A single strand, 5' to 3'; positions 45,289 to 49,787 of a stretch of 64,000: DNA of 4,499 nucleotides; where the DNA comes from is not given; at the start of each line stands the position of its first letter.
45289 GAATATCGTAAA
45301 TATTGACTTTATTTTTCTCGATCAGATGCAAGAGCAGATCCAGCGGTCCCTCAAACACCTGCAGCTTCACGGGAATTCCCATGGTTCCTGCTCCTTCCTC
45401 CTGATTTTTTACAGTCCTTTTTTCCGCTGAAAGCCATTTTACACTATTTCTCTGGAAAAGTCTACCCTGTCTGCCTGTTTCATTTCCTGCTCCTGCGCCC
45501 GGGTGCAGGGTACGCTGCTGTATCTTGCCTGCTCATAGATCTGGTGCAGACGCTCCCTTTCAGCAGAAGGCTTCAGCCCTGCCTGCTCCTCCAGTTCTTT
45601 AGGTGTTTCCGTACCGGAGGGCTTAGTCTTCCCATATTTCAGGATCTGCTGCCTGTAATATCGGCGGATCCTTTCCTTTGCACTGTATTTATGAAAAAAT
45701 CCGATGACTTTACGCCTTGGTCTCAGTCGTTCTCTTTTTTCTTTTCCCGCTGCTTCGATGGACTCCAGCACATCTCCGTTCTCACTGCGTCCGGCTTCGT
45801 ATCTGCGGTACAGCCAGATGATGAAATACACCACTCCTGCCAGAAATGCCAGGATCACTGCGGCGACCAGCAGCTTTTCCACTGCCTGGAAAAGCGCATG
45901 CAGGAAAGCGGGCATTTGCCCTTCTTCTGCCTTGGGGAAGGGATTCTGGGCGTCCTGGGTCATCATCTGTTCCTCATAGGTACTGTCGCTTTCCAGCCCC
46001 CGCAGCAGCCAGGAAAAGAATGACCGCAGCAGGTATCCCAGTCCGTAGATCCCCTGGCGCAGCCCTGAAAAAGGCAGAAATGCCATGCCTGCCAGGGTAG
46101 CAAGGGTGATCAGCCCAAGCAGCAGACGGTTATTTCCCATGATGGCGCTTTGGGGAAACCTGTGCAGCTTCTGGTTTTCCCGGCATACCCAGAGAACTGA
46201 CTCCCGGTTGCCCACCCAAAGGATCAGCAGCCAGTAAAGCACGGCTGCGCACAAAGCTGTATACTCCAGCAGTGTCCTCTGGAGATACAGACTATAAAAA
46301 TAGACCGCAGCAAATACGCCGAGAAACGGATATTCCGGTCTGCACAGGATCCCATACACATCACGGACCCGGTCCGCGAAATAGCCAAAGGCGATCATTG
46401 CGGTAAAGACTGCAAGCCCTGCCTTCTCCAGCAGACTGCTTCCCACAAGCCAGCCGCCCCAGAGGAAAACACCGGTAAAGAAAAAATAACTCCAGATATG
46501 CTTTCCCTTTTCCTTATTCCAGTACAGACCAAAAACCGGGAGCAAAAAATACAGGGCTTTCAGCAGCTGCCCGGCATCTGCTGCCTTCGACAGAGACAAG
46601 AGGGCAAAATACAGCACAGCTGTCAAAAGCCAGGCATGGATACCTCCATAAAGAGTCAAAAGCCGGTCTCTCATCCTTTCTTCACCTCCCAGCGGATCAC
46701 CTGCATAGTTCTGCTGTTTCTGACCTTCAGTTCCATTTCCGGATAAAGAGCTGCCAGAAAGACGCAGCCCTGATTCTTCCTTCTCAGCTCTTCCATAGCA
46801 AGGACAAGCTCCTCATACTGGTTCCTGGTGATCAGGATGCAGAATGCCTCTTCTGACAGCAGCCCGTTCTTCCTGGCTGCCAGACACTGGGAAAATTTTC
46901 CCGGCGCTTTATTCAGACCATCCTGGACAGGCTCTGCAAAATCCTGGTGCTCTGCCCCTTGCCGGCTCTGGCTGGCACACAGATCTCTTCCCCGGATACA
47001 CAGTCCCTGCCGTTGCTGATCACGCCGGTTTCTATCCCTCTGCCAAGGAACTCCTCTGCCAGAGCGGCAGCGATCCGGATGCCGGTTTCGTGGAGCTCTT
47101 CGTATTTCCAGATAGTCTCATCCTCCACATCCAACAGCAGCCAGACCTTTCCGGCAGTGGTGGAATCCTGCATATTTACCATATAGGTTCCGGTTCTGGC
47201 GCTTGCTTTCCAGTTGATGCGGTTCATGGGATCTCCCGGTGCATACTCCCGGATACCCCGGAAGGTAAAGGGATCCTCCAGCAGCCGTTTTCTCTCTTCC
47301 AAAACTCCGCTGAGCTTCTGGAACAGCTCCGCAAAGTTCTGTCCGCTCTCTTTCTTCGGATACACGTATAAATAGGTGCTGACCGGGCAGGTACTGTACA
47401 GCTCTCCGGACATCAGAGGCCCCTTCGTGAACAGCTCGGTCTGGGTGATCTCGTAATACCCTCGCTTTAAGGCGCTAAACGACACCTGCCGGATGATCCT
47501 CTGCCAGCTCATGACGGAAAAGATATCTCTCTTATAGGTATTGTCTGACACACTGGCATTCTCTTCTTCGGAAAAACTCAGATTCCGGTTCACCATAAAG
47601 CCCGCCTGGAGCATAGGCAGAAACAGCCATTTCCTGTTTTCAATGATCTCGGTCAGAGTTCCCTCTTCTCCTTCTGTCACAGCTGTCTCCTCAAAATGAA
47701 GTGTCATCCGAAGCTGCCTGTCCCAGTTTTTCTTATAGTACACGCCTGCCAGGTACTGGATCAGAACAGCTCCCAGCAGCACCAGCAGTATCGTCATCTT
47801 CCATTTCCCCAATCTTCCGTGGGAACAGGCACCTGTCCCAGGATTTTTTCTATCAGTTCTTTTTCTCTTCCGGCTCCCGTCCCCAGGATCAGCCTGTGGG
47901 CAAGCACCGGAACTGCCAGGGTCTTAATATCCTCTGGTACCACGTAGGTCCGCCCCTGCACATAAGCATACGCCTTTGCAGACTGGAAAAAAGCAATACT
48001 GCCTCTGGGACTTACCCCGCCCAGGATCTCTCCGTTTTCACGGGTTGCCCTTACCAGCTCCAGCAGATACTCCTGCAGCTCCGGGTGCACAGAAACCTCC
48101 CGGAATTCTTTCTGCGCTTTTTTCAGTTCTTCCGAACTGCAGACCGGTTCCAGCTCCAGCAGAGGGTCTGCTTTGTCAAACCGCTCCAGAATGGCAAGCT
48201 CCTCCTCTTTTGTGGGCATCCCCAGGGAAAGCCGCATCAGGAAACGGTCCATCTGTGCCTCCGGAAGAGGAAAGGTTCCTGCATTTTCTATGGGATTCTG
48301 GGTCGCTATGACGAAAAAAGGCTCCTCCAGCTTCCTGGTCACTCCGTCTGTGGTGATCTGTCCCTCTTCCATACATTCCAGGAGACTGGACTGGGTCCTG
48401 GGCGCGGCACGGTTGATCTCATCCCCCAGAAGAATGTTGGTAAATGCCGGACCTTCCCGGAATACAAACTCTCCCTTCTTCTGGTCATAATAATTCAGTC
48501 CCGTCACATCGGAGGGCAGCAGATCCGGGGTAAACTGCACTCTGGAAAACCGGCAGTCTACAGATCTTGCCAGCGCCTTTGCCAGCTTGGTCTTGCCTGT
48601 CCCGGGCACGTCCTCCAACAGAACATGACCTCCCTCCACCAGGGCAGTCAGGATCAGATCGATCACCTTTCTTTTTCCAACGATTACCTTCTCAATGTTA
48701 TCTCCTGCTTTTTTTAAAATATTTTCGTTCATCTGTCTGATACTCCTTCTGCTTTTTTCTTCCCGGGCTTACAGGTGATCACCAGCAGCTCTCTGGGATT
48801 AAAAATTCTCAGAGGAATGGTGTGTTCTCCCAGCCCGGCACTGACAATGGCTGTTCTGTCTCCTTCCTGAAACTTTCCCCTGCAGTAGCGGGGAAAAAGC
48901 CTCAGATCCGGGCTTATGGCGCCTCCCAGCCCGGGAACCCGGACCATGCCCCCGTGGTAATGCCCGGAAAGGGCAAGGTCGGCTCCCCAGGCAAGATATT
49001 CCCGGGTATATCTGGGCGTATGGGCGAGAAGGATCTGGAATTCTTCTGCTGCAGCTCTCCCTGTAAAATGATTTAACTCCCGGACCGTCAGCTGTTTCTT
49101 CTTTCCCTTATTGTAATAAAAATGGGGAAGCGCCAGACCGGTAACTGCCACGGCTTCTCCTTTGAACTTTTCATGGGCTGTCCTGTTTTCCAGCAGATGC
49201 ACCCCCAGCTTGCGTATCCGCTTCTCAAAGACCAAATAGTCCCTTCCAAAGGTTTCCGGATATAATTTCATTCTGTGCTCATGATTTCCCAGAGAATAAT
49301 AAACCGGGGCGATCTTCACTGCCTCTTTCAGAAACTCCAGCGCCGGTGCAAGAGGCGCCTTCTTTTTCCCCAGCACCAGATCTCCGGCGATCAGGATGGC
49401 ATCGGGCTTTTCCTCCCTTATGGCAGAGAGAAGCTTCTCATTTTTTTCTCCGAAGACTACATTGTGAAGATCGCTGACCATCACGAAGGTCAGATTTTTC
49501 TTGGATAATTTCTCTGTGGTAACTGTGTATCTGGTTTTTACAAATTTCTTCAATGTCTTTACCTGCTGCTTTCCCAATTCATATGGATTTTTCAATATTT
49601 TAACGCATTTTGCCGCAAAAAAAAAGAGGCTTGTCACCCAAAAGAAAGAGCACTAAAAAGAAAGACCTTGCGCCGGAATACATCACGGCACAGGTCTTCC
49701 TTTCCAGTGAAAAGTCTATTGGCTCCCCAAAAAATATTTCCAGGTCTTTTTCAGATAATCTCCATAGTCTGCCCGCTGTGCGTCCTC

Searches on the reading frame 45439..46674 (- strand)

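Call 81: search_protein_families(library=pfam, proteins=[window:45439-46674:-], max_evalue=0.001)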
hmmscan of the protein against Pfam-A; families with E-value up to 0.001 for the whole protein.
window:45439-46674:- (411 aa): 1 family
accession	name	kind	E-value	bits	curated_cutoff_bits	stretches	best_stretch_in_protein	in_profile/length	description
PF13559.11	DUF4129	-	4.7e-05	23.8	24.8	1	355-403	19-69/69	Domain of unknown function (DUF4129)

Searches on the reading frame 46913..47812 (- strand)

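Call 81: search_protein_families(library=pfam, proteins=[window:46913-47812:-], max_evalue=0.001)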
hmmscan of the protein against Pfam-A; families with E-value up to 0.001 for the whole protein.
window:46913-47812:- (299 aa): 1 family
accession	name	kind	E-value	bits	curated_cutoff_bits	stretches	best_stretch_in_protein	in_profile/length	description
PF01882.25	DUF58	-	8.8e-11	41.8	23.4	1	187-296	2-109/216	Protein of unknown function DUF58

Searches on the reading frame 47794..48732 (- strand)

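Call 81: search_protein_families(library=pfam, proteins=[window:47794-48732:-], max_evalue=0.001)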
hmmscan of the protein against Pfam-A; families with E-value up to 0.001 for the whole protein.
window:47794-48732:- (312 aa): 8 families
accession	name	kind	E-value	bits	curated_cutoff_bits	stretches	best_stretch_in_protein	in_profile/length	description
PF07726.17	AAA_3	-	2e-62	209.3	27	1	36-166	1-131/131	ATPase family associated with various cellular activities (AAA)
PF17863.7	AAA_lid_2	-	8.4e-21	73.9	22.7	1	228-292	1-65/74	AAA lid domain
PF07728.20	AAA_5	-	1e-12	48.6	22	1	36-164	1-139/139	AAA domain (dynein-related subfamily)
PF20030.5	bpMoxR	-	5.3e-11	42.4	27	1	6-174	3-170/205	MoxR domain in the MoxR-vWA-beta-propeller ternary systems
PF00004.35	AAA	-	8.5e-07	29.9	21.2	1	39-149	3-112/131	ATPase family associated with various cellular activities (AAA)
PF00493.29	MCM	-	0.00022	20.8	23.3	1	35-149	58-175/224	MCM P-loop domain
PF00158.32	Sigma54_activat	-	0.00032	20.9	20.2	0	25-146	13-142/168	Sigma-54 interaction domain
PF07724.20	AAA_2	-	0.00082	19.9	27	0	37-129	6-107/166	AAA domain (Cdc48 subfamily)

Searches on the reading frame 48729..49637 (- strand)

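Call 81: search_protein_families(library=pfam, proteins=[window:48729-49637:-], max_evalue=0.001)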
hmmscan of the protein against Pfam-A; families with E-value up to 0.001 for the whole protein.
window:48729-49637:- (302 aa): 1 family
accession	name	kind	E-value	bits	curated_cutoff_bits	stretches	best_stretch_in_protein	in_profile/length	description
PF00149.33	Metallophos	-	6.9e-14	53.2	21.5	1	50-228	2-189/191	Calcineurin-like phosphoesterase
